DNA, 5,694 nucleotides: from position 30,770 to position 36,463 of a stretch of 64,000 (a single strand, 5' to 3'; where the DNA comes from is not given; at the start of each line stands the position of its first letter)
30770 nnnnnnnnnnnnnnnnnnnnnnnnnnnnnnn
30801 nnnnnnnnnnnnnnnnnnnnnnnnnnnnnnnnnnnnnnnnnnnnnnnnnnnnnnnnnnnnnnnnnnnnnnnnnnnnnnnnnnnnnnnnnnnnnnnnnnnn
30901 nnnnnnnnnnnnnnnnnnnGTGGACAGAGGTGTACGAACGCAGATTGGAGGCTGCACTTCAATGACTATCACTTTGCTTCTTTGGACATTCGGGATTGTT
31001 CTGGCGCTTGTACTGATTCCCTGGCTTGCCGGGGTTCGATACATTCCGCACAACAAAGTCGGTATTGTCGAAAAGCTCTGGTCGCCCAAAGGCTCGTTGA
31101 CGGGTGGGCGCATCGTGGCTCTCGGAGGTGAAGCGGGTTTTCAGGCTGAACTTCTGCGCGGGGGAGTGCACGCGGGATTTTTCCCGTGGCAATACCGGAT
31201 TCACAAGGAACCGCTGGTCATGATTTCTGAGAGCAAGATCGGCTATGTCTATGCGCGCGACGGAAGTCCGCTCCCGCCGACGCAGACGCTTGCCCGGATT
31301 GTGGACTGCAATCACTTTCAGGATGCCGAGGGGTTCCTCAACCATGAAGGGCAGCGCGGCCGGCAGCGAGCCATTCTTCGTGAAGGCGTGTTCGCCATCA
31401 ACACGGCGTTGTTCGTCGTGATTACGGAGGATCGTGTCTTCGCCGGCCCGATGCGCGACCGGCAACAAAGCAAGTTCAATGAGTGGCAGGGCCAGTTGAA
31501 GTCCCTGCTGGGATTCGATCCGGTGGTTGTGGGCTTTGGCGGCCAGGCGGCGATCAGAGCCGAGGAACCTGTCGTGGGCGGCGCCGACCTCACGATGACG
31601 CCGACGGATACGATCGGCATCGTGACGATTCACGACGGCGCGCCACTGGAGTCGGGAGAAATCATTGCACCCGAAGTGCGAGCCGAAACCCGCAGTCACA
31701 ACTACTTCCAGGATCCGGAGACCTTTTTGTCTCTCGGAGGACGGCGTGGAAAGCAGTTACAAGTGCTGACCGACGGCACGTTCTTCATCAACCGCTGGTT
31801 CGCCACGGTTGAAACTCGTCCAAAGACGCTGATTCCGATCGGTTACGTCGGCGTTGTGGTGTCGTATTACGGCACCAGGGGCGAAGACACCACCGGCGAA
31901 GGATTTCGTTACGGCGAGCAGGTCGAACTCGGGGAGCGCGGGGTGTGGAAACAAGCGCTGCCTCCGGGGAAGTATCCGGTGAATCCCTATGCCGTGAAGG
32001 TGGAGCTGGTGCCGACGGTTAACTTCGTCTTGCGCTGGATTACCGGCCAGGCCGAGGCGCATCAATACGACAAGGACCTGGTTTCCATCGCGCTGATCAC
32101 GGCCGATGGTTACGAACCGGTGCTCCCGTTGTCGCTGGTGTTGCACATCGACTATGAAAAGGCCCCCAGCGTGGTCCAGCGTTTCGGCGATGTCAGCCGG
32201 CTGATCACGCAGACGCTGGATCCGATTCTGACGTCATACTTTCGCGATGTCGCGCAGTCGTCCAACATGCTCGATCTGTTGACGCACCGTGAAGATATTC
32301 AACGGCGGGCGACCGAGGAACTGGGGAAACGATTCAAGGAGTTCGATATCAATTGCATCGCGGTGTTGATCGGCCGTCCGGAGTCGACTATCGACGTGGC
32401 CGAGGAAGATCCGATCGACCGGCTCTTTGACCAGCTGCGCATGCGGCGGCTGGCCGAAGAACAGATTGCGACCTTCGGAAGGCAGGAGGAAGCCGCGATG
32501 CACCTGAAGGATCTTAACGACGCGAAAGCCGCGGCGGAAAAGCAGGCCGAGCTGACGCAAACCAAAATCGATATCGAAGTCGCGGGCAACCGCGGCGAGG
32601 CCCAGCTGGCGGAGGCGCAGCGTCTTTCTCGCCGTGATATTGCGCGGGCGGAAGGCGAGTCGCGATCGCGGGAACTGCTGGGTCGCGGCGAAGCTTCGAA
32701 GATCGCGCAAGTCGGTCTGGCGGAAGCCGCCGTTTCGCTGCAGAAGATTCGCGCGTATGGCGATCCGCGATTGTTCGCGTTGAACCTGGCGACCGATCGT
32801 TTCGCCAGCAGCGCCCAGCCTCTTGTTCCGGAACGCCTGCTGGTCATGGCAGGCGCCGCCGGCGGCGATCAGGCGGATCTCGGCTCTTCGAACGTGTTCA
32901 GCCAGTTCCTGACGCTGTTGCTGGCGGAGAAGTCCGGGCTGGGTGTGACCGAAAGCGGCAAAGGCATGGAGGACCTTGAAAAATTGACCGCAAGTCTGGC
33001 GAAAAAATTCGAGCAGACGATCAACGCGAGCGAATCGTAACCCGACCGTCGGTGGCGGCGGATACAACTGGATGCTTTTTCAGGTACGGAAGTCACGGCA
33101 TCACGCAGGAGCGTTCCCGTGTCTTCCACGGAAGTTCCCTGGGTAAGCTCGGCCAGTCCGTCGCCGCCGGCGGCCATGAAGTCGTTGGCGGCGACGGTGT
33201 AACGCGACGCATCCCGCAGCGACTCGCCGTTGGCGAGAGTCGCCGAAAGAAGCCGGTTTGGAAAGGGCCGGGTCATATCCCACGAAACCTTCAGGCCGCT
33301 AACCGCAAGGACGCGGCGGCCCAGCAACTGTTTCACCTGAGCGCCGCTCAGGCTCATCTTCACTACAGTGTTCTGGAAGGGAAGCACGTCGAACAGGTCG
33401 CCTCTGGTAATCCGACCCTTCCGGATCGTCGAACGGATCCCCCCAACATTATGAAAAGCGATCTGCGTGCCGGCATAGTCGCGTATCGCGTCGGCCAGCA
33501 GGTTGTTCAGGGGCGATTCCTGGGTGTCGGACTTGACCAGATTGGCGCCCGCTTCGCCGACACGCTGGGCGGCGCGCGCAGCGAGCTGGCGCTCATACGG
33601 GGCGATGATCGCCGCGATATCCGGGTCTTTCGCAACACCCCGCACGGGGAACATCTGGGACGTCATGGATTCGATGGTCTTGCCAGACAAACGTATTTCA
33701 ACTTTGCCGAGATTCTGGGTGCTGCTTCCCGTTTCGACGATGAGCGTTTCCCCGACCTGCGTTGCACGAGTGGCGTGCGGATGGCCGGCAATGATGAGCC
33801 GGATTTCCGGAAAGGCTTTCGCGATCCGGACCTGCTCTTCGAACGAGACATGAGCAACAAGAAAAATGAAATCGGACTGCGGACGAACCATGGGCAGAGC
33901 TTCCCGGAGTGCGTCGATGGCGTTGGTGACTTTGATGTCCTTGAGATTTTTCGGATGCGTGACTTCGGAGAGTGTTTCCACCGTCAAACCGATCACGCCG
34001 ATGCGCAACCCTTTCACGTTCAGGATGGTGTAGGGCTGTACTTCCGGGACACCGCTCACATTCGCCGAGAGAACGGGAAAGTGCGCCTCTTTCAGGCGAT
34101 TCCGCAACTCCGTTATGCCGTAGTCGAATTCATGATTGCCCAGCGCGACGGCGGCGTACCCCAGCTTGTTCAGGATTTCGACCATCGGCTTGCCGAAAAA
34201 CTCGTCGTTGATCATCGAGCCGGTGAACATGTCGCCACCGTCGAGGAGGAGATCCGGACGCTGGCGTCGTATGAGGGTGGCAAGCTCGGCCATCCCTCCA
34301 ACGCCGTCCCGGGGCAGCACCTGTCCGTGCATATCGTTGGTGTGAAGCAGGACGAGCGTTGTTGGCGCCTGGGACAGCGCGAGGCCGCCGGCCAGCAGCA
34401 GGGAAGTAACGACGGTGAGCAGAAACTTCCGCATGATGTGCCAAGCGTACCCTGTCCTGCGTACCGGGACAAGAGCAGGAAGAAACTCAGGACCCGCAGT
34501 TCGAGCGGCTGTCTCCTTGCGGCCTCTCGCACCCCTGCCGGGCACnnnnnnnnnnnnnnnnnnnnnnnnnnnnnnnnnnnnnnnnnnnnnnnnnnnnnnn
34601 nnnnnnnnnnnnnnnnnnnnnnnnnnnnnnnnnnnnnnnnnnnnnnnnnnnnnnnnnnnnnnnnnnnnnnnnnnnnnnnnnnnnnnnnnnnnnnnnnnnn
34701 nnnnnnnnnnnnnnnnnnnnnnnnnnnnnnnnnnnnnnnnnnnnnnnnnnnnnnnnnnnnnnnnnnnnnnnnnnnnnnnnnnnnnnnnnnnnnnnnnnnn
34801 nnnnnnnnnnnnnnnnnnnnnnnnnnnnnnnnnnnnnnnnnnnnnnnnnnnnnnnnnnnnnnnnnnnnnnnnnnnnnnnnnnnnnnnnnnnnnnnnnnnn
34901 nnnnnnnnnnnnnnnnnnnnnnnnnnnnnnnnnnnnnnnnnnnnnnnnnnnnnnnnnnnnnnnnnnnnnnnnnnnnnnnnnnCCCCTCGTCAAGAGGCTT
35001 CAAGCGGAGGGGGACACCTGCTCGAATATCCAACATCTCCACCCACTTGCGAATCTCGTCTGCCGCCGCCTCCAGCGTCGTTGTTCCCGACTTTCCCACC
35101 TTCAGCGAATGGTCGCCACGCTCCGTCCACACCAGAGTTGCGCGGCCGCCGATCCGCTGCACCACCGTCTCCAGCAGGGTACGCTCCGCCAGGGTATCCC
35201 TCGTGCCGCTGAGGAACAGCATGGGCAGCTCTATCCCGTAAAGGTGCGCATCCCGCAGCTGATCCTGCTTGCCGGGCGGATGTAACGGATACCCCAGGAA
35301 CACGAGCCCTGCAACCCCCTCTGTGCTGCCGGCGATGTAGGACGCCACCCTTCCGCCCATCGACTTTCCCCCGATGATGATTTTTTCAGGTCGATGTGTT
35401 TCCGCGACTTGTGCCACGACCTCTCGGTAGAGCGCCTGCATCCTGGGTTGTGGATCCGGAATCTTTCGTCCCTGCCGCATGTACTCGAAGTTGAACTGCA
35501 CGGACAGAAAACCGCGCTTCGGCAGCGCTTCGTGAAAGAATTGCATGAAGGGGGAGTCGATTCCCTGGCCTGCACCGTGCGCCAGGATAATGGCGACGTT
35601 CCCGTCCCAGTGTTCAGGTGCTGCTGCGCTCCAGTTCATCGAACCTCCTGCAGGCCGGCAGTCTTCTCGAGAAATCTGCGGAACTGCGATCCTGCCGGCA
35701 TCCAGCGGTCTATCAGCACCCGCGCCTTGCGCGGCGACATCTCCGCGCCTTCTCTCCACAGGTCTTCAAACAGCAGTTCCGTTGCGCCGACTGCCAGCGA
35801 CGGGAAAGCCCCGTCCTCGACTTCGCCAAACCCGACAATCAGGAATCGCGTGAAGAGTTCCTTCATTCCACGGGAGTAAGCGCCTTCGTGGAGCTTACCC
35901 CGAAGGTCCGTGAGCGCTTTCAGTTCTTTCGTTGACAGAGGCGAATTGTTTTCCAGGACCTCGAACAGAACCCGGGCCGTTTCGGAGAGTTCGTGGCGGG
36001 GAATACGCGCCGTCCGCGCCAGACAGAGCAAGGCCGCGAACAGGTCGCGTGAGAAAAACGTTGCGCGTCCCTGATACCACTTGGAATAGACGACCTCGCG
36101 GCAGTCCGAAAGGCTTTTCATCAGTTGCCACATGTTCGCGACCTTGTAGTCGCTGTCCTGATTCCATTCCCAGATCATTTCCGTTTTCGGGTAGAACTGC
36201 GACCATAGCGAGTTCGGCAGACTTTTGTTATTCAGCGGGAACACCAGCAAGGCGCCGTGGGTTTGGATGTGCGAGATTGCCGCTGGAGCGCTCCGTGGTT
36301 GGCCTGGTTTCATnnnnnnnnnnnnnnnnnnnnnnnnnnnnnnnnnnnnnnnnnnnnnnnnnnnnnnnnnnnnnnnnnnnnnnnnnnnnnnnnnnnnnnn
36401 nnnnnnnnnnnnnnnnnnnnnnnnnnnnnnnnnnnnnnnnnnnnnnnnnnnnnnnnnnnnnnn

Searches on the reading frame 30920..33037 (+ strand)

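Call 46: search_protein_families(library=pfam, proteins=[window:30920-33037:+], max_evalue=0.01)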
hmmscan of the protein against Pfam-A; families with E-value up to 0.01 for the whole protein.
window:30920-33037:+ (706 aa): 1 family
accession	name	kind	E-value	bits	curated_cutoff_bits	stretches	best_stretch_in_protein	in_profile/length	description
PF01145.31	Band_7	-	9.3e-13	49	23.6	1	305-496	3-154/176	SPFH domain / Band 7 family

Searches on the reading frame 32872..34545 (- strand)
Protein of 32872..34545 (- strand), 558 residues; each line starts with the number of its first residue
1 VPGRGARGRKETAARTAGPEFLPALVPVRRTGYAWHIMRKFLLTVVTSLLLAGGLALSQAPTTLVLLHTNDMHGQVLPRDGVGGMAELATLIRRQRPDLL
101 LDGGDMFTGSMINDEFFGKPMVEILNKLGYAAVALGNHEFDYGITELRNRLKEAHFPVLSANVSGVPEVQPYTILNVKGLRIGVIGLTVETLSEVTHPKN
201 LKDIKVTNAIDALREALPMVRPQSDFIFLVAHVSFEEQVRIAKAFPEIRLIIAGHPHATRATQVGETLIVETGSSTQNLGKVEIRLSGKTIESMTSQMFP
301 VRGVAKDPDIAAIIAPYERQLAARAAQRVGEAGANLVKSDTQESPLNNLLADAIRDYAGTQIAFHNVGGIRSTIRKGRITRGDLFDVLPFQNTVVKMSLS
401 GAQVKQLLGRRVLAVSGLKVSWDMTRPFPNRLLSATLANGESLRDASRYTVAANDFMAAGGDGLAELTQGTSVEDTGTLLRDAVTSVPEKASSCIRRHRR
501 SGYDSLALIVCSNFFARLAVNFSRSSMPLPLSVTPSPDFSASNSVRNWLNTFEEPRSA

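Call 26: search_protein_families(library=pfam, proteins=[window:32872-34545:-], max_evalue=0.001)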
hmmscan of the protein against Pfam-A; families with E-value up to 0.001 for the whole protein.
window:32872-34545:- (558 aa): 2 families
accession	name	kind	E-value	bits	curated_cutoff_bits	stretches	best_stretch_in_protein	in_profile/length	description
PF02872.23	5_nucleotid_C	-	2.2e-36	125.8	23.6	1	337-464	15-153/158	5'-nucleotidase, C-terminal domain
PF00149.33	Metallophos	-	8.4e-12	46.3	21.5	1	66-257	3-189/191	Calcineurin-like phosphoesterase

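Call 59: search_protein_families(library=ncbifam, proteins=[window:32872-34545:-], max_evalue=0.00001)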
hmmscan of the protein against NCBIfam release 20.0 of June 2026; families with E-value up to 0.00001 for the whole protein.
window:32872-34545:- (558 aa): 14 families
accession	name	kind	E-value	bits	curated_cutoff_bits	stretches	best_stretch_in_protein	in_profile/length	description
NF006934.0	PRK09419.1-1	subfamily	7.8e-63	212.6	1646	2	306-486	898-1085/1174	multifunctional 2',3'-cyclic-nucleotide 2'-phosphodiesterase/3'-nucleotidase/5'-nucleotidase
NF040549.1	Nt5e_LPXTG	exception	5.5e-58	196.8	1050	2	59-216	94-260/731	cell surface ecto-5'-nucleotidase Nt5e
NF007109.1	PRK09558.1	equivalog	2.6e-50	171.7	600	2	60-237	32-224/550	bifunctional UDP-sugar hydrolase/5'-nucleotidase UshA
NF006937.0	PRK09419.1-4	equivalog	9.9e-41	139.2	2554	2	168-486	787-1136/1411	multifunctional 2',3'-cyclic-nucleotide 2'-phosphodiesterase/3'-nucleotidase/5'-nucleotidase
NF006935.0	PRK09419.1-2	equivalog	1.7e-39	135.3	2801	3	158-472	798-1143/1445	multifunctional 2',3'-cyclic-nucleotide 2'-phosphodiesterase/3'-nucleotidase/5'-nucleotidase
TIGR04486.1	thiosulf_SoxB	equivalog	9.5e-39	133.1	550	1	82-408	114-456/556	thiosulfohydrolase SoxB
NF041198.1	UshA_like_PCGU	equivalog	5.3e-34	117.7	275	1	44-289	4-271/519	UshA-like (seleno)protein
TIGR01530.1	nadN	equivalog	8e-33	113.8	436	2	82-258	31-217/550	NAD nucleotidase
NF006936.0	PRK09419.1-3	equivalog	1e-32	112.8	2542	1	64-459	704-1150/1212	multifunctional 2',3'-cyclic-nucleotide 2'-phosphodiesterase/3'-nucleotidase/5'-nucleotidase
NF047875.1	5nuc_LPXTG_Strp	exception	1.8e-20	73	1050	1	171-471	186-533/684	surface-anchored 5'-nucleotidase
NF006938.0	PRK09420.1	equivalog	7.5e-18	64.3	486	1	39-238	4-232/648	bifunctional 2',3'-cyclic-nucleotide 2'-phosphodiesterase/3'-nucleotidase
TIGR01390.1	CycNucDiestase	equivalog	5.5e-14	51.6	883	1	84-258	30-239/626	2',3'-cyclic-nucleotide 2'-phosphodiesterase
NF008871.0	PRK11907.1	equivalog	4.9e-11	41.5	1266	1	119-234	191-320/814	bifunctional 2',3'-cyclic-nucleotide 2'-phosphodiesterase/3'-nucleotidase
NF006933.0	PRK09418.1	equivalog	2.8e-06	25.8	1419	1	114-163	115-164/780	bifunctional 2',3'-cyclic-nucleotide 2'-phosphodiesterase/3'-nucleotidase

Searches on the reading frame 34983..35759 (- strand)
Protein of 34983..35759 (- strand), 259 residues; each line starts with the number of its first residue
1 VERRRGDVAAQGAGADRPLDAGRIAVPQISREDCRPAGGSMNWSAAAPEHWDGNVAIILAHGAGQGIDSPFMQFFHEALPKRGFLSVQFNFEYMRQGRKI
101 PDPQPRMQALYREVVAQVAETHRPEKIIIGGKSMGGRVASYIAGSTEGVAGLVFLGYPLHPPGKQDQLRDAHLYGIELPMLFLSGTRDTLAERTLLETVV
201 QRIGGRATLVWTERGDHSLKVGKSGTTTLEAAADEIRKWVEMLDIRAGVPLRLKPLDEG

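Call 26: search_protein_families(library=pfam, proteins=[window:34983-35759:-], max_evalue=0.001)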
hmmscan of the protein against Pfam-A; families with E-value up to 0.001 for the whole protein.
window:34983-35759:- (259 aa): 4 families
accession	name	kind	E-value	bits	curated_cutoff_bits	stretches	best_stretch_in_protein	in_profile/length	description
PF20408.4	Abhydrolase_11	-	4.3e-54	183.6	27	1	55-238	3-190/193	Alpha/beta hydrolase domain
PF12695.13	Abhydrolase_5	-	6.9e-08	32.9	27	1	113-225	44-147/164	Alpha/beta hydrolase family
PF00561.26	Abhydrolase_1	-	3.2e-07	30.7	25.8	1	56-164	2-111/245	alpha/beta hydrolase fold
PF12146.15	Hydrolase_4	-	6.7e-07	29.3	27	0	112-156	63-108/239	Serine aminopeptidase, S33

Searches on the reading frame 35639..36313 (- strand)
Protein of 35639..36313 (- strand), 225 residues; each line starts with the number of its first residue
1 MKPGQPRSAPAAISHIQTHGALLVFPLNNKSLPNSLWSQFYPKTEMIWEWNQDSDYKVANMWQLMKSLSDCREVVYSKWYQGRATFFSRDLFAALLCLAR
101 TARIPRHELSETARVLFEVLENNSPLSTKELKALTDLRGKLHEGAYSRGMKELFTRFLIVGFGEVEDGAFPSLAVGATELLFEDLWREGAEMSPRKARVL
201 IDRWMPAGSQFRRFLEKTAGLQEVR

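Call 26: search_protein_families(library=pfam, proteins=[window:35639-36313:-], max_evalue=0.001)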
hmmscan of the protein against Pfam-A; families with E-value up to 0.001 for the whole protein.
window:35639-36313:- (225 aa): 1 family
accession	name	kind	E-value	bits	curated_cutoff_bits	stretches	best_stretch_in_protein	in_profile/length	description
PF24741.1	AlkZ-rel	-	6.9e-18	65.3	26.5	1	10-201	5-200/221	AlkZ related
